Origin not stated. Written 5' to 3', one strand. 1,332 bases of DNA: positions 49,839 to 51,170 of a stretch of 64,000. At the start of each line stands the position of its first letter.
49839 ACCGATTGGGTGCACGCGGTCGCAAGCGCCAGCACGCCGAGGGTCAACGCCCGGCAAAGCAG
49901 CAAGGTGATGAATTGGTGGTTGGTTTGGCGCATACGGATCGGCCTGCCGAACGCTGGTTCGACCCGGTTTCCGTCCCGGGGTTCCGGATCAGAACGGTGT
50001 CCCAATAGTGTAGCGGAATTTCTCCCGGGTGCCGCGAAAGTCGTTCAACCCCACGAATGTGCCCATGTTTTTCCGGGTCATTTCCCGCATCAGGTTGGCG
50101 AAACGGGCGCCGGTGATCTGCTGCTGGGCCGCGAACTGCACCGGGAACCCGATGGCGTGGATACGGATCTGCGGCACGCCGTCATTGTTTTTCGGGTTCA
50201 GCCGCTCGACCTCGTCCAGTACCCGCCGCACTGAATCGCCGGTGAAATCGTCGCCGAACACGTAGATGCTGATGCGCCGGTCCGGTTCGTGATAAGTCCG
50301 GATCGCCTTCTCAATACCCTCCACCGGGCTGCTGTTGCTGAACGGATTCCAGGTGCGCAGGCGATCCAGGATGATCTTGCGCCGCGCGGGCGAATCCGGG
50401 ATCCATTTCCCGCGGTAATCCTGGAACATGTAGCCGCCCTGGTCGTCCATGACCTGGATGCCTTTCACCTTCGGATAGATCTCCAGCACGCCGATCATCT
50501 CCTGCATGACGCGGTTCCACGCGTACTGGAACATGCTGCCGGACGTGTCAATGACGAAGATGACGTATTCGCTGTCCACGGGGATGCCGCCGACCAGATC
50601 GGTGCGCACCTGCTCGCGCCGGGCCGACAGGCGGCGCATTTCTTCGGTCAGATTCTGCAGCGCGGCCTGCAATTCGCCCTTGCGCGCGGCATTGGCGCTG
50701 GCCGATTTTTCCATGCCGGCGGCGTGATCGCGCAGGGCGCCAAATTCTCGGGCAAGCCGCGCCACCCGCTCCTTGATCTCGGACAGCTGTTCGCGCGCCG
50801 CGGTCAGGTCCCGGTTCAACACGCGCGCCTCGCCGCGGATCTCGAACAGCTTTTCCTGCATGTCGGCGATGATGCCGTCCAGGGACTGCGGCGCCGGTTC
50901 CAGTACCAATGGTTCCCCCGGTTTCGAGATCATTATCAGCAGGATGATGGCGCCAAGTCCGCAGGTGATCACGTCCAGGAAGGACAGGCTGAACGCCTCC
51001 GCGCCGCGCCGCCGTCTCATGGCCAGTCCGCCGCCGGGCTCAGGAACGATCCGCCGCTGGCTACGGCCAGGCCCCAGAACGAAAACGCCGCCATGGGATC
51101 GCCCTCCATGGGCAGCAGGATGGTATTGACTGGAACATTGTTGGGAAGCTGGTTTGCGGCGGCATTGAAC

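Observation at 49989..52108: Two paralogous 'ExbD/TolR-like anchor - coiled coil - VWA' fusion proteins next to a MotA/ExbB-type channel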

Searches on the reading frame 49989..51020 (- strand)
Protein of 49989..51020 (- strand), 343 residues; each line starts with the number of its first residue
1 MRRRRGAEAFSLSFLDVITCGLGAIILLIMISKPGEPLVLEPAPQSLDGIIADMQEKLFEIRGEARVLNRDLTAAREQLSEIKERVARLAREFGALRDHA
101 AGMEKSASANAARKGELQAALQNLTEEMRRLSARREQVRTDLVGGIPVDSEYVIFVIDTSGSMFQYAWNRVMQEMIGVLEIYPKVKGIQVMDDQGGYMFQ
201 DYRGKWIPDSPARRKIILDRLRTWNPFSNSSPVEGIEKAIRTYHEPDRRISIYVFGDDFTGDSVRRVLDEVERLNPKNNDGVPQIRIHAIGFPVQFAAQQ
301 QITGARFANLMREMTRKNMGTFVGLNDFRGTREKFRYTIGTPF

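Call 3: search_protein_families(library=pfam, proteins=[window:49989-51020:-], max_evalue=0.1)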
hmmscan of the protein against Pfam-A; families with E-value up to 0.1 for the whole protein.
window:49989-51020:- (343 aa): 16 families
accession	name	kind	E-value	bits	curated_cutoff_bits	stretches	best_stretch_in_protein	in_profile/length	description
PF08614.16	ATG16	-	0.0084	16.7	33.7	1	68-141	86-159/200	Autophagy protein 16 (ATG16)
PF00261.25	Tropomyosin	-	0.014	15.2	38.6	1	41-137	103-199/242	Tropomyosin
PF05235.19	CHAD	-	0.023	15.1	25.6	0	75-142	48-116/228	CHAD domain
PF13094.11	CENP-Q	-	0.024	15.2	28.5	1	64-141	30-107/162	CENP-Q, a CENPA-CAD centromere complex subunit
PF00038.26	Filament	-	0.024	14.7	40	1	51-130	56-135/313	Intermediate filament protein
PF08286.16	Spc24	-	0.025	15.2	25.3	0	114-195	13-73/109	Spc24 subunit of Ndc80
PF08317.16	Spc7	-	0.025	14.3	34.5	0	45-104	136-195/196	Spc7 kinetochore protein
PF09787.14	Golgin_A5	-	0.028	14.4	31.7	1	60-144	51-139/305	Golgin subfamily A member 5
PF04100.18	Vps53_N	-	0.028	13.9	26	1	45-131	20-110/372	Vps53, N-terminal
PF25762.1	HAUS1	-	0.029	14.6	40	1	51-137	109-195/236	HAUS augmin-like complex subunit 1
PF17060.10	MPS2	-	0.038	13.4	28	1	51-142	188-280/395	Monopolar spindle protein 2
PF00092.34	VWA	-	0.04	14.6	23.8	0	153-180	2-29/174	von Willebrand factor type A domain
PF05929.16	Phage_GPO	-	0.044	13.8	33.6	1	67-144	183-259/268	Phage capsid scaffolding protein (GPO) serine peptidase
PF06156.18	YabA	-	0.07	14.2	30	0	53-126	5-78/103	Initiation control protein YabA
PF16716.10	BST2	-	0.077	14.1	27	0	62-136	16-90/91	Bone marrow stromal antigen 2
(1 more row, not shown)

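Call 4: search_protein_families(library=ncbifam, proteins=[window:49989-51020:-], max_evalue=0.1)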
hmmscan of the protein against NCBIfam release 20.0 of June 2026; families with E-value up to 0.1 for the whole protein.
window:49989-51020:- (343 aa): 14 families
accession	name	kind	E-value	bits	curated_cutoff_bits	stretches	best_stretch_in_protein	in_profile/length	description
TIGR02168.1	SMC_prok_B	equivalog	9.8e-05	20.3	567.35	1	52-139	340-427/1181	chromosome segregation protein SMC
TIGR02169.1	SMC_prok_A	equivalog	0.00011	20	729.4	1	52-140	291-379/1165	chromosome segregation protein SMC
NF045487.1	ASRP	equivalog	0.00056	18.6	300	1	54-140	353-436/593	archaea-specific SMC-related protein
NF002572.0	PRK02224.1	equivalog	0.0011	17.4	1087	1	50-141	350-441/888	DNA double-strand break repair ATPase Rad50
TIGR04211.1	SH3_and_anchor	equivalog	0.0044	16.6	65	1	53-138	70-158/198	TIGR04211 family SH3 domain-containing protein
TIGR03480.1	HpnN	hypoth_equivalog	0.0082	14.1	751.85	1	53-147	539-631/862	hopanoid biosynthesis associated RND transporter like protein HpnN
NF047515.1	SpiroCoCo_C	equivalog_domain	0.019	14.1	125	1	60-126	149-215/313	SpiroCoCo family coiled-coil protein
NF043058.1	T4SS_LegC2C7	subfamily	0.019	13.9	350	1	40-142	113-215/348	LegC2/C7 family Dot/Icm T4SS effector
NF041035.1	Rad50_Halo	equivalog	0.02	13.2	1000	1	52-140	352-440/883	DNA double-strand break repair ATPase Rad50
NF052320.1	Cbp1_fam_LP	subfamily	0.022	14.2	90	1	46-141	48-145/286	Cbp1 family collagen-binding glycoprotein adhesin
NF006543.0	PRK09039.1-2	equivalog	0.026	14.3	305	1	68-140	45-117/350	peptidoglycan -binding protein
NF003034.1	PRK03918.1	equivalog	0.041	11.8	700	1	53-137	197-284/878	DNA double-strand break repair ATPase Rad50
NF033885.1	conj_TraP_IncI1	equivalog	0.042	13.6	135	1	43-114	87-157/217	conjugal transfer protein TraP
NF038350.1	taxis_HmpF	equivalog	0.055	11.8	200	1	71-140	118-187/553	pilus motility taxis protein HmpF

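Call 5: search_protein_families(library=padloc, proteins=[window:49989-51020:-], max_evalue=0.1)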
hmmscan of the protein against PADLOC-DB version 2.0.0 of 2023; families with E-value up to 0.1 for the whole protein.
window:49989-51020:- (343 aa): 12 families
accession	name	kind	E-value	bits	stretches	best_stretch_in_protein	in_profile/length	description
PDLC00580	JetC3|JetC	-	0.00055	16.3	1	46-142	260-356/1068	DUF3584 domain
PDLC03863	LmuB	-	0.0015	15.3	1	48-139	354-444/610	-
PDLC03864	LmuB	-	0.014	11.9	1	63-130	418-484/657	-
PDLC00518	JetC1|JetC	-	0.015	11.1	1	54-138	360-445/1112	DUF3584 domain; MukB-like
PDLC00507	JetC1|JetC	-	0.017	11.5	1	54-140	716-803/1215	DUF3584 domain; MukB-like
PDLC03862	LmuB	-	0.023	11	1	51-142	206-298/643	-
PDLC00582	JetC3|JetC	-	0.025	10.3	1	51-141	814-903/1472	DUF3584 domain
PDLC03859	LmuB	-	0.033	11.4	1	45-138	370-468/611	-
PDLC03868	LmuB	-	0.034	10.4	1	45-138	300-392/1035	-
PDLC00581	JetC3|JetC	-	0.05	9.4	1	51-140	802-890/1473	DUF3584 domain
PDLC00519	JetC1|JetC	-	0.059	9.5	1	66-140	280-356/1097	DUF3584 domain; MukB-like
PDLC00262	LmuB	-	0.061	10.1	1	55-137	197-279/588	AAA ATPase domain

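Call 7: search_solved_structures(query=window:49989-51020:-, max_evalue=10, show_alignments=2)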
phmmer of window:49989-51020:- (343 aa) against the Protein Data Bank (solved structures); distinct sequences matched with E-value up to 10: 29.
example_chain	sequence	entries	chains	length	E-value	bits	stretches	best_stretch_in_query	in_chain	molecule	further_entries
7njk_b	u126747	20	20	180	0.23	13.9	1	48-146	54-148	ATP synthase subunit b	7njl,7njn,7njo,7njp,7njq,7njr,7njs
6iwb_A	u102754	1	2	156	0.46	12.9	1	73-144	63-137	Apolipoprotein E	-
1le2_A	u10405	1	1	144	0.55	12.6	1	73-142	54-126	APOLIPOPROTEIN E2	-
1bz4_A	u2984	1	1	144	0.78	12.1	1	73-142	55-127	PROTEIN (APOLIPOPROTEIN E)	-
6gap_A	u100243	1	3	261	0.88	12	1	78-140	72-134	Outer capsid protein sigma-1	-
1lpe_A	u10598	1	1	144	0.88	12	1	73-142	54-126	APOLIPOPROTEIN E3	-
1or2_A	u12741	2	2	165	1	11.8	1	73-142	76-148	APOLIPOPROTEIN E | PROTEIN (APOLIPOPROTEIN E)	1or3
6cfe_A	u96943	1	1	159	1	11.8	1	73-141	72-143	Mutant of Apolipoprotein E3 (APO-E3)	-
1nfo_A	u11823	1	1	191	1.2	11.5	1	73-142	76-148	APOLIPOPROTEIN E2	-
9rgy_A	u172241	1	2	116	1.2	11.5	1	50-127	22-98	sc-apCC3-CW-0NTT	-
6yw5_QQ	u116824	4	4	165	1.3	11.4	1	29-104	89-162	Mitochondrial 37S ribosomal protein S17 | uS17m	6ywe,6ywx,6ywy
3tnu_B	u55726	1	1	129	1.6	11.1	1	57-142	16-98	Keratin, type II cytoskeletal 5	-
8grx_A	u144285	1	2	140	1.7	11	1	73-141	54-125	Apolipoprotein E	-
1h7i_A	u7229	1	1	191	1.9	10.9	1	73-142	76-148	APOLIPOPROTEIN E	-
1nfn_A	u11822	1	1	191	1.9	10.9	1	73-142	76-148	APOLIPOPROTEIN E3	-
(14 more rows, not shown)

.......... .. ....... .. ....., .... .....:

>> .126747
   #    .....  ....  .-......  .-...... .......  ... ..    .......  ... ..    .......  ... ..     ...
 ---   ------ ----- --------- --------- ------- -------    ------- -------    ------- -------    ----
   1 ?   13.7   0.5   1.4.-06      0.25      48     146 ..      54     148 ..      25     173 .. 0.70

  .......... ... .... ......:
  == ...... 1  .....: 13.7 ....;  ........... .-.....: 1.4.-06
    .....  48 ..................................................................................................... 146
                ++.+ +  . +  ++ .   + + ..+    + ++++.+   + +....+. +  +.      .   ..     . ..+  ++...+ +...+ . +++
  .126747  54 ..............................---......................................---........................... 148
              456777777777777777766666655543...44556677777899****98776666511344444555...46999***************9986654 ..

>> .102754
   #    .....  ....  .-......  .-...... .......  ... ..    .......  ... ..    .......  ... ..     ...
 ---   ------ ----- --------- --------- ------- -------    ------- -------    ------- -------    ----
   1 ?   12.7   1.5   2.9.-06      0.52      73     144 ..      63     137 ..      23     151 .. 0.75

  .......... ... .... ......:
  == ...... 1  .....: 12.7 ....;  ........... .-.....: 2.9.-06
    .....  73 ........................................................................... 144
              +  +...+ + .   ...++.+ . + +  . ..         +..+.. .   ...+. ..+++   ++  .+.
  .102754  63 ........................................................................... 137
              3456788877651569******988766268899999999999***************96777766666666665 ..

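Call 20: find_homologous_proteins(query=window:49989-51020:-, max_evalue=0.001)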
Query window:49989-51020:- (343 aa): 8000 proteins with E <= 0.001 among 8000 candidates; the best 120 are listed.
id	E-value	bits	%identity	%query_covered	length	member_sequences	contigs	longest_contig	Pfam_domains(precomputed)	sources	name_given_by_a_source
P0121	1.6e-224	762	100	100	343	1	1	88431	-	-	-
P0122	5.4e-200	682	89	100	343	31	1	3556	-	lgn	-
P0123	3.6e-197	672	86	99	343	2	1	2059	PF24161.2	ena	-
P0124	7.1e-195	665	87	100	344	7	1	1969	-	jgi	jgi:hypothetical protein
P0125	2.2e-194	663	87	99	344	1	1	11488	-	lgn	-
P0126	2.2e-192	656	86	99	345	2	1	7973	-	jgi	jgi:hypothetical protein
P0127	8.3e-192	655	86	99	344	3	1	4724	-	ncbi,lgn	-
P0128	6.7e-189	645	84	99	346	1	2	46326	-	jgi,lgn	jgi:hypothetical protein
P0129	1.7e-176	604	78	100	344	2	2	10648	-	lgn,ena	-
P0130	7.0e-165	566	73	100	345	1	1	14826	-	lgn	-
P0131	5.7e-162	557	72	100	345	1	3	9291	-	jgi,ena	-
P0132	5.1e-161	553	73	100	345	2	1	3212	-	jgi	jgi:hypothetical protein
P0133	2.6e-159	548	73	100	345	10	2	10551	-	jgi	jgi:hypothetical protein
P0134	2.7e-155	535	69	100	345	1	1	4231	-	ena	-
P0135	1.3e-154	532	67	100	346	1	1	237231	-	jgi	jgi:hypothetical protein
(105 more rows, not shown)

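Call 40: predict_structure(alignment_id=A3)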
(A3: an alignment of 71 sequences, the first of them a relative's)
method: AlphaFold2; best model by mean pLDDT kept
length: 343 residues; sequences in the alignment: 71
mean_pLDDT: 66.3   pTM: 0.53
mean pLDDT of the five models: 66.3, 65.5, 64.0, 60.4, 59.4
residues with pLDDT >= 90: 36; 70-90: 135; 50-70: 79; < 50: 93
segments of 3 or more residues with pLDDT < 50: 1-11, 35-47, 54-80, 134-147, 297-299, 326-343
pLDDT, mean of each block of 10 residues (from residue 1): 38 66 77 48 45 46 36 38 63 69 54 61 61 43 48 87 75 79 81 90 91 89 74 88 89 83 80 88 86 56 72 82 53 31 29
secondary structure, 60 per line:
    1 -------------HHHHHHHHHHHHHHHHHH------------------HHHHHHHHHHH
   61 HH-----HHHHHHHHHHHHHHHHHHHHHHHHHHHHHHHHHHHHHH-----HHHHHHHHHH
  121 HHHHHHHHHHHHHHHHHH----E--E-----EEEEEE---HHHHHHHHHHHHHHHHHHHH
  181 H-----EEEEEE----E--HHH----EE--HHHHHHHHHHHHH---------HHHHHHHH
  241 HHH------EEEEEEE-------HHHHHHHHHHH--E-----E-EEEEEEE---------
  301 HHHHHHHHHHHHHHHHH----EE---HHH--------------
elements in order: H14-31 H50-62 H68-105 H111-138 E152-157 H161-181 E187-192 H211-223 H233-243 E250-256 H264-274 E285-291 H301-317
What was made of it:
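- Checked: AlphaFold2 predicts long helices there (call 40).
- The stalk of the AlphaFold2 monomer is low-confidence, with breaks at 62-68 and 105-111 (call 40), so it may fold back instead of extending.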

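Call 47: fold_search(model_id=the predicted structure, library=pdb)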
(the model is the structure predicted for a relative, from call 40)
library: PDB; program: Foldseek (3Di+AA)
matches with E <= 10: 783; with E <= 0.001: 55
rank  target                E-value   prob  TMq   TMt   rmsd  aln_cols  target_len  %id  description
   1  9c4f_I                1.1e-06  1.00  0.36  0.62   4.9       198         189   14  Infectious B19V capsid (released 2024-10-16)
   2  8s05_B                3.4e-06  1.00  0.38  0.35   3.7       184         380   17  ArnAB complex an archaeal ortholog of the Sec23/24 core motif (released 2025-10-29)
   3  6fpy_A                3.4e-06  1.00  0.38  0.23   4.5       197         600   15  Inter-alpha-inhibitor heavy chain 1, wild type (released 2019-02-27)
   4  6fpy_B                4.7e-06  1.00  0.39  0.23   4.3       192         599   16  Inter-alpha-inhibitor heavy chain 1, wild type (released 2019-02-27)
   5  6fpz_A                5.0e-06  1.00  0.38  0.23   4.4       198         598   14  Inter-alpha-inhibitor heavy chain 1, D298A (released 2019-02-27)
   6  8jtl_A                5.3e-06  1.00  0.36  0.58   5.0       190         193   13  Structure of OY phytoplasma SAP05 binding with AtRpn10 (released 2023-07-12)
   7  2i6s_A                6.1e-06  1.00  0.31  0.23   5.8       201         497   13  Complement component C2a (released 2006-10-17)
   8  8jtk_B                6.9e-06  1.00  0.39  0.62   4.8       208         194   13  Structure of AYWB phytoplasma SAP05 recognizing AtRpn10 (released 2023-07-19)
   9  6cx1_E                7.8e-06  1.00  0.35  0.61   4.6       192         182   16  Cryo-EM structure of Seneca Valley Virus-Anthrax Toxin Receptor 1 complex (released 2018-10-31)
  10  8j4a_B                1.0e-05  1.00  0.36  0.59   4.5       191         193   14  Crystal structure of OY phytoplasma SAP05 in complex with AtRPN10 (released 2024-02-28)
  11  1fe8_C                1.2e-05  1.00  0.35  0.57   4.2       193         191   12  CRYSTAL STRUCTURE OF THE VON WILLEBRAND FACTOR A3 DOMAIN IN COMPLEX WITH A FAB FRAGMENT OF IGG RU5 THAT INHIBITS COLLA (released 2001-04-04)
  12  9rt4_C1               1.3e-05  1.00  0.35  0.42   3.9       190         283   13  NetF - ANTXR2 local refinement focused (released 2026-02-18)
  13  9rt2_C1               1.4e-05  1.00  0.35  0.42   4.0       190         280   14  NetF - ANTXR2 structure (C4) (released 2026-02-18)
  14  6pyo_B                1.5e-05  1.00  0.36  0.71   4.0       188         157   19  Calcium Activated Chloride Channel Regulator 1 (CLCA1) VWA Domain (released 2020-01-29)
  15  9bui_b                2.3e-05  1.00  0.33  0.54   5.7       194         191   12  M1A Midnolin-Proteasome (with Ubl) (released 2025-06-11)
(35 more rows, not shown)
